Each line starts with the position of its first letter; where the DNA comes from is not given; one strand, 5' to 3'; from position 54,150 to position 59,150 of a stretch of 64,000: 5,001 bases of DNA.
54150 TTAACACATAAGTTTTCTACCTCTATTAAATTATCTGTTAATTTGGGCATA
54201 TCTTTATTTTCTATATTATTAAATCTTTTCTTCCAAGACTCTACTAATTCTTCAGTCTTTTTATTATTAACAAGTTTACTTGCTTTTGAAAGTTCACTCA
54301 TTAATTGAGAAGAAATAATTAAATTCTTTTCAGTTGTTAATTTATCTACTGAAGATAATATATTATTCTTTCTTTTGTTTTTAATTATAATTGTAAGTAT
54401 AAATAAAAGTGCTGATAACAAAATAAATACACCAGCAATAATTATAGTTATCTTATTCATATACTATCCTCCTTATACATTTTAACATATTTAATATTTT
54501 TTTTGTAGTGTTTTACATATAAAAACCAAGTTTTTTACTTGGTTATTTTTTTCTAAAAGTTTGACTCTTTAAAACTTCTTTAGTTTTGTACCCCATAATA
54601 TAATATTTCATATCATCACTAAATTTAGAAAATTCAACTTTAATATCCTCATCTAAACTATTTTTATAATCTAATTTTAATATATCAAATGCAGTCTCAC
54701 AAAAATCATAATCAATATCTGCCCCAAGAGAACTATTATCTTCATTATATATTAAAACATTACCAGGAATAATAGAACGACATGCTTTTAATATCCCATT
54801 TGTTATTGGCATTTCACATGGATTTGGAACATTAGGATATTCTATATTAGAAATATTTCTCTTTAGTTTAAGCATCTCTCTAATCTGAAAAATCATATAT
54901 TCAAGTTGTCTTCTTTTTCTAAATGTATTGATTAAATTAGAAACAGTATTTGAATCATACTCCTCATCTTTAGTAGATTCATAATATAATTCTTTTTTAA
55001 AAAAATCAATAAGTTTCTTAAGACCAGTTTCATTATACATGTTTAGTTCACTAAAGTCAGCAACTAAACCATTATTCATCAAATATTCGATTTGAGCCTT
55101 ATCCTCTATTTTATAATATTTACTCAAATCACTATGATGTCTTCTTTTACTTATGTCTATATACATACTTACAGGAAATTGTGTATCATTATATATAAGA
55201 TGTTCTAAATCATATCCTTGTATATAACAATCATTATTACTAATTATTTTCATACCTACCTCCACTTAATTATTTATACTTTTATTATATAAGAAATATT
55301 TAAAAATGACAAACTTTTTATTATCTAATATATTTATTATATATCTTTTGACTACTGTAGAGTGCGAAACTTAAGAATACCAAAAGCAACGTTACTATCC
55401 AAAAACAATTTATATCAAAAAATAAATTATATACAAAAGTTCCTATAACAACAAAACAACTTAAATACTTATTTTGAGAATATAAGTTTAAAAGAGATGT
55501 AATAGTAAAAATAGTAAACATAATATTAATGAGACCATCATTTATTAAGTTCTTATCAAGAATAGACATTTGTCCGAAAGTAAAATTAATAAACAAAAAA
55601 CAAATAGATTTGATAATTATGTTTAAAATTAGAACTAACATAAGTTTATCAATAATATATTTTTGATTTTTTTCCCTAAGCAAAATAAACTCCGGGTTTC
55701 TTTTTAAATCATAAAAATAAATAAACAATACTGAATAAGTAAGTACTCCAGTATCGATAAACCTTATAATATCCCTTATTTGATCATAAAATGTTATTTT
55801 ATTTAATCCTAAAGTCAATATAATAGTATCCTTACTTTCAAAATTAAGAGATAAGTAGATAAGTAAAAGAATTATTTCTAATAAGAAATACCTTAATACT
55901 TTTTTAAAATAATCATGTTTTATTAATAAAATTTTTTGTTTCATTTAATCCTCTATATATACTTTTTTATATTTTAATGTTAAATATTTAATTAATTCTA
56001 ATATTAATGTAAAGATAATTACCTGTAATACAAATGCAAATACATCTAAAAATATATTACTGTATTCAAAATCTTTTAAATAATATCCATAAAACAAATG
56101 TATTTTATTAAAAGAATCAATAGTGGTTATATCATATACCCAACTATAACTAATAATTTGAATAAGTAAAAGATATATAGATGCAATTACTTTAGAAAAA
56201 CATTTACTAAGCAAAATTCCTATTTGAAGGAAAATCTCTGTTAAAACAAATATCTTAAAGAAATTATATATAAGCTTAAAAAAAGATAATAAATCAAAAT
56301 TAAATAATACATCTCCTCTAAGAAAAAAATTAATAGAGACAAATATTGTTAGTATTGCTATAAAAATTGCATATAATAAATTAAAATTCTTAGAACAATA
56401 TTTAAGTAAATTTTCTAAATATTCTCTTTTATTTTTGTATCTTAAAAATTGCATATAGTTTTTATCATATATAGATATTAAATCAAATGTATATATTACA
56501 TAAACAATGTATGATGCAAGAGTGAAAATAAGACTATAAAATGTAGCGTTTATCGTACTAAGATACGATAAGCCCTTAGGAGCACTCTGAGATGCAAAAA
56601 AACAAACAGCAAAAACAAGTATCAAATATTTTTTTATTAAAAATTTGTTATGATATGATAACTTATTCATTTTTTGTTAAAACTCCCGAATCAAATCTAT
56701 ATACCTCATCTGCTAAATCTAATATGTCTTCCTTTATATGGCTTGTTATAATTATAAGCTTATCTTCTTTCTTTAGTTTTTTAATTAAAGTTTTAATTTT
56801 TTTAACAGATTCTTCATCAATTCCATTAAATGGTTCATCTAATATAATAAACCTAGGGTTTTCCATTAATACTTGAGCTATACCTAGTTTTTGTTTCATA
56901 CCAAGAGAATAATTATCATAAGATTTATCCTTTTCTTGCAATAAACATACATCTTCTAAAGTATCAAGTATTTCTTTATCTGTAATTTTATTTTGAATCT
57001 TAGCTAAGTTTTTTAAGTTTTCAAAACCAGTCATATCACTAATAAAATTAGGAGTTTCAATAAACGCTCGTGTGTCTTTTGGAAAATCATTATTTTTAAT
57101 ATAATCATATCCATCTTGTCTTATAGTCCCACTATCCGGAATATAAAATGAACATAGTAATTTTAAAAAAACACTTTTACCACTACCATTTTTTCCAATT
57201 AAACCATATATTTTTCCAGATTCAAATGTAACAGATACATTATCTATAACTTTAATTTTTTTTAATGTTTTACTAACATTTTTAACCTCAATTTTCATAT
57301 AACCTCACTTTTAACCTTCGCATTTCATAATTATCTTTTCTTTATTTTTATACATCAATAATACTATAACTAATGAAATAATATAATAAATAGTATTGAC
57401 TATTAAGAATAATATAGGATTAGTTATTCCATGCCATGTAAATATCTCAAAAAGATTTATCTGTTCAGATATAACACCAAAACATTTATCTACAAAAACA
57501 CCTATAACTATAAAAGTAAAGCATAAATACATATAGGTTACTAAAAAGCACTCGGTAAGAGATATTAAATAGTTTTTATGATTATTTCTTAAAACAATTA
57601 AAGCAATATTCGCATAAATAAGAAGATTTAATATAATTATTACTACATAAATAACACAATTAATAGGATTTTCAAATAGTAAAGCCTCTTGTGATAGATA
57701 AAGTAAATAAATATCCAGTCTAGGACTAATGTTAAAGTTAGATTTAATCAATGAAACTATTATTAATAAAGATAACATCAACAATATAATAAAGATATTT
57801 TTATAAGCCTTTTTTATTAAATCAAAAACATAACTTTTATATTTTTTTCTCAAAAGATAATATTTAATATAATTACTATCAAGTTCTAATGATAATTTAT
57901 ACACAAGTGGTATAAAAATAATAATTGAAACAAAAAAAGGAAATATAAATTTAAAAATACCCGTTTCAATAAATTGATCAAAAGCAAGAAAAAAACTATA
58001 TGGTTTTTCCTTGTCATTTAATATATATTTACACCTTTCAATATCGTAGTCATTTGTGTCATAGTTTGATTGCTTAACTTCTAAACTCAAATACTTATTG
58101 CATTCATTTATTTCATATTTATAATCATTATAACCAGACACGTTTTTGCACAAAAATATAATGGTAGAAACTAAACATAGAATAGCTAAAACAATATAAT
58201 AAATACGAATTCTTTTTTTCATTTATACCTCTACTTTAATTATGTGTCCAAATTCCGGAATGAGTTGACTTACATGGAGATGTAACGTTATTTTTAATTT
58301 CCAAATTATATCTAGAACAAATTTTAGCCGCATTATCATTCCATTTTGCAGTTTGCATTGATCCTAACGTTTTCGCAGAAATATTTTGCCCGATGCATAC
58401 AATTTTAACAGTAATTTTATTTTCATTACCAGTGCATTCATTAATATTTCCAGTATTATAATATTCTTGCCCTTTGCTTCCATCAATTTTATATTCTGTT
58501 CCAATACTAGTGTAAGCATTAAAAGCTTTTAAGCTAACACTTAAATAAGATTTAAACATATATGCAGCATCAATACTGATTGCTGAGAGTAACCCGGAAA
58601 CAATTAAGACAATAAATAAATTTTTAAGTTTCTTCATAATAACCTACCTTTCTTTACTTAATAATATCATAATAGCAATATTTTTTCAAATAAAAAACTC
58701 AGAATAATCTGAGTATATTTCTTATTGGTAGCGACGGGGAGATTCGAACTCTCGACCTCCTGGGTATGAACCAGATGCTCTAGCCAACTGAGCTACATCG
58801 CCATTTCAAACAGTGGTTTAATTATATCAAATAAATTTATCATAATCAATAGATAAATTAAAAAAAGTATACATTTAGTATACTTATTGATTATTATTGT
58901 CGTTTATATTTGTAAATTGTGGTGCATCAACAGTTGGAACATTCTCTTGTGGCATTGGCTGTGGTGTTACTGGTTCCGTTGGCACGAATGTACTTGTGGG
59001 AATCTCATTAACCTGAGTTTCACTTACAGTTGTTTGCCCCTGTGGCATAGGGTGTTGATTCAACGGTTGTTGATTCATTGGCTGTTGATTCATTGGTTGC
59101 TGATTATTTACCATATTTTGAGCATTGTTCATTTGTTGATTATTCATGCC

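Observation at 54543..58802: Secreted Cys-rich protein + ABC-2-type transporter operon adjacent to a tRNA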

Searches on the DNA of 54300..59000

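Call 80: search_rna_families(source=window, start=54300, end=59000, threshold=evalue, max_evalue=0.1)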
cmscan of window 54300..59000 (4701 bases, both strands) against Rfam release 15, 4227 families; matches with E-value up to 0.1: 1.
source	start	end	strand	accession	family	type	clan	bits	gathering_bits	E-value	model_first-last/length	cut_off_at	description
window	58729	58802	-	RF00005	tRNA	Gene; tRNA;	CL00001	63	29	1.9e-12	1-71/71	no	tRNA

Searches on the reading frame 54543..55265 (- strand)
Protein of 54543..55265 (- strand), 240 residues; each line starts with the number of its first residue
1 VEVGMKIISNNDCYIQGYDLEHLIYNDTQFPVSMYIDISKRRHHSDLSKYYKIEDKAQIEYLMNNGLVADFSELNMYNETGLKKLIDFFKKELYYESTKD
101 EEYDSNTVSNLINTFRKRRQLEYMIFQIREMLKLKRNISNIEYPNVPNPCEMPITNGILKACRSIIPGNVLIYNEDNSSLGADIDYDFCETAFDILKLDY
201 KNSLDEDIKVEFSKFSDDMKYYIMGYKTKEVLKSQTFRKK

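Call 3: search_protein_families(library=pfam, proteins=[window:54543-55265:-], max_evalue=1)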
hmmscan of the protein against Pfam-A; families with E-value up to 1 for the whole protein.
window:54543-55265:- (240 aa): 1 family
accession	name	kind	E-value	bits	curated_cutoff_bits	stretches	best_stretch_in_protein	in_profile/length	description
PF11815.13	DUF3336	-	0.02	15.1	25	1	90-145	36-91/138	Domain of unknown function (DUF3336)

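Call 4: search_protein_families(library=ncbifam, proteins=[window:54543-55265:-], max_evalue=1)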
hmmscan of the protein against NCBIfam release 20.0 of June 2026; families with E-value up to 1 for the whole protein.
window:54543-55265:- (240 aa): 1 family
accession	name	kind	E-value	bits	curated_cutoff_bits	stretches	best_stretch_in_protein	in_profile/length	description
TIGR01240.1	mevDPdecarb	equivalog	0.015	14.4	171.35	1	49-123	13-84/305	diphosphomevalonate decarboxylase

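Call 33: search_protein_families(library=padloc, proteins=[window:54543-55265:-], max_evalue=1)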
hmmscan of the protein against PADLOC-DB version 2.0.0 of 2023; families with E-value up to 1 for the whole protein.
window:54543-55265:- (240 aa): 0 families

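Call 34: search_protein_families(library=phrogs, proteins=[window:54543-55265:-], max_evalue=1)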
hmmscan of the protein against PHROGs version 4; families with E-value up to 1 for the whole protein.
window:54543-55265:- (240 aa): 0 families

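Call 85: search_solved_structures(query=window:54543-55253:-, max_evalue=10)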
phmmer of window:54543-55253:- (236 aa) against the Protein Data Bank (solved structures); distinct sequences matched with E-value up to 10: 3.
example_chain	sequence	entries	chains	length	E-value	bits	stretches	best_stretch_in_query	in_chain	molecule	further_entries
4me8_A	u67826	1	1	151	0.57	12.8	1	4-58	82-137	Signal peptidase I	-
4u6u_A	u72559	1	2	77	0.78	12.3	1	176-228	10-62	Cog7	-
4ur7_A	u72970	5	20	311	2.1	10.9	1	154-198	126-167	KETO-DEOXY-D-GALACTARATE DEHYDRATASE | Probable 5-dehydro-4-deoxyglucarate dehydratase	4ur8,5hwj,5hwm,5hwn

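Call 86: search_dna_similar(query=window:54543-55253:-, collection=plasmids, mode=protein, max_evalue=0.1, max_rows=10)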
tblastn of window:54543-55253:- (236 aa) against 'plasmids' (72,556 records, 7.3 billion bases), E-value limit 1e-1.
No match.

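Call 87: search_dna_similar(query=window:54543-55253:-, collection=phages, mode=protein, max_evalue=0.1, max_rows=10)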
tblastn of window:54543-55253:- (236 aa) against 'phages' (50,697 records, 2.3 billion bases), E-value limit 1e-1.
No match.

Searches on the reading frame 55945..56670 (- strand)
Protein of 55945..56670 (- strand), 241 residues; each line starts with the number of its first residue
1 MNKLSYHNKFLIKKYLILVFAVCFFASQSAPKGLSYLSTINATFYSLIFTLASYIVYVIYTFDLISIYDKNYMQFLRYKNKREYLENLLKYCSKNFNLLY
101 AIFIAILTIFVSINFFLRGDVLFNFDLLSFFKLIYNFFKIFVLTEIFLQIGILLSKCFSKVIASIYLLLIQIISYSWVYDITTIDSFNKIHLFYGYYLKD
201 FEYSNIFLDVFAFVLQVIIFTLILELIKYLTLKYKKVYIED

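Call 3: search_protein_families(library=pfam, proteins=[window:55945-56670:-], max_evalue=1)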
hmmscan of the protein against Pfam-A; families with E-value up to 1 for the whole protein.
window:55945-56670:- (241 aa): 0 families

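Call 4: search_protein_families(library=ncbifam, proteins=[window:55945-56670:-], max_evalue=1)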
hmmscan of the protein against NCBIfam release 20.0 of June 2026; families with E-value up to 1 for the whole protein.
window:55945-56670:- (241 aa): 0 families

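Call 33: search_protein_families(library=padloc, proteins=[window:55945-56670:-], max_evalue=1)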
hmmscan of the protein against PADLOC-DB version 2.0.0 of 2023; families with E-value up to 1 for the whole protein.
window:55945-56670:- (241 aa): 0 families

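Call 34: search_protein_families(library=phrogs, proteins=[window:55945-56670:-], max_evalue=1)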
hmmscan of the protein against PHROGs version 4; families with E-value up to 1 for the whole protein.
window:55945-56670:- (241 aa): 0 families

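Call 43: search_protein_families(library=pfam, alignment_id=A4, max_evalue=1)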
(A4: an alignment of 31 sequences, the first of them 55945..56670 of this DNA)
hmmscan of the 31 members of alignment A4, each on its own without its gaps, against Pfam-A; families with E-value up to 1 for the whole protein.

A. member 1, window:55945-56670:- (241 aa): 0 families

B. families by the number of members that match (of 31 scanned): 9 families
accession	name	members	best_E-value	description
PF01925.25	TauE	1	0.00012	Sulfite exporter TauE/SafE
PF12799.13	LRR_4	1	0.0015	Leucine Rich repeats (2 copies)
PF12911.12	OppC_N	1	0.0085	N-terminal TM domain of oligopeptide transport permease C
PF15281.11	Consortin_C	1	0.032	Consortin C-terminus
PF02313.22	Fumarate_red_D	1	0.04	Fumarate reductase subunit D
PF19696.4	DUF6196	1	0.13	Family of unknown function (DUF6196)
PF11446.13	DUF2897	1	0.15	Protein of unknown function (DUF2897)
PF11862.13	DUF3382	1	0.18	Domain of unknown function (DUF3382)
PF01616.22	Orbi_NS3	1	0.42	Orbivirus NS3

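Call 73: search_dna_similar(query=window:55945-56670:-, collection=plasmids, mode=protein, max_rows=15, max_evalue=0.01)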
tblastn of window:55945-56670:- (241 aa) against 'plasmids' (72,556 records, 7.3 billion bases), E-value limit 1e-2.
No match.

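Call 77: search_protein_families(library=ncbifam, alignment_id=A4, max_evalue=1)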
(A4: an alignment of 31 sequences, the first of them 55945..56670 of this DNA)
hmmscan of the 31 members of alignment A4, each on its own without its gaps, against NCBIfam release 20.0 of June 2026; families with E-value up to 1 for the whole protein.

A. member 1, window:55945-56670:- (241 aa): 0 families

B. families by the number of members that match (of 31 scanned): 1 family
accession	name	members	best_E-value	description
NF010238.0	PRK13685.1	1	0.75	hypothetical protein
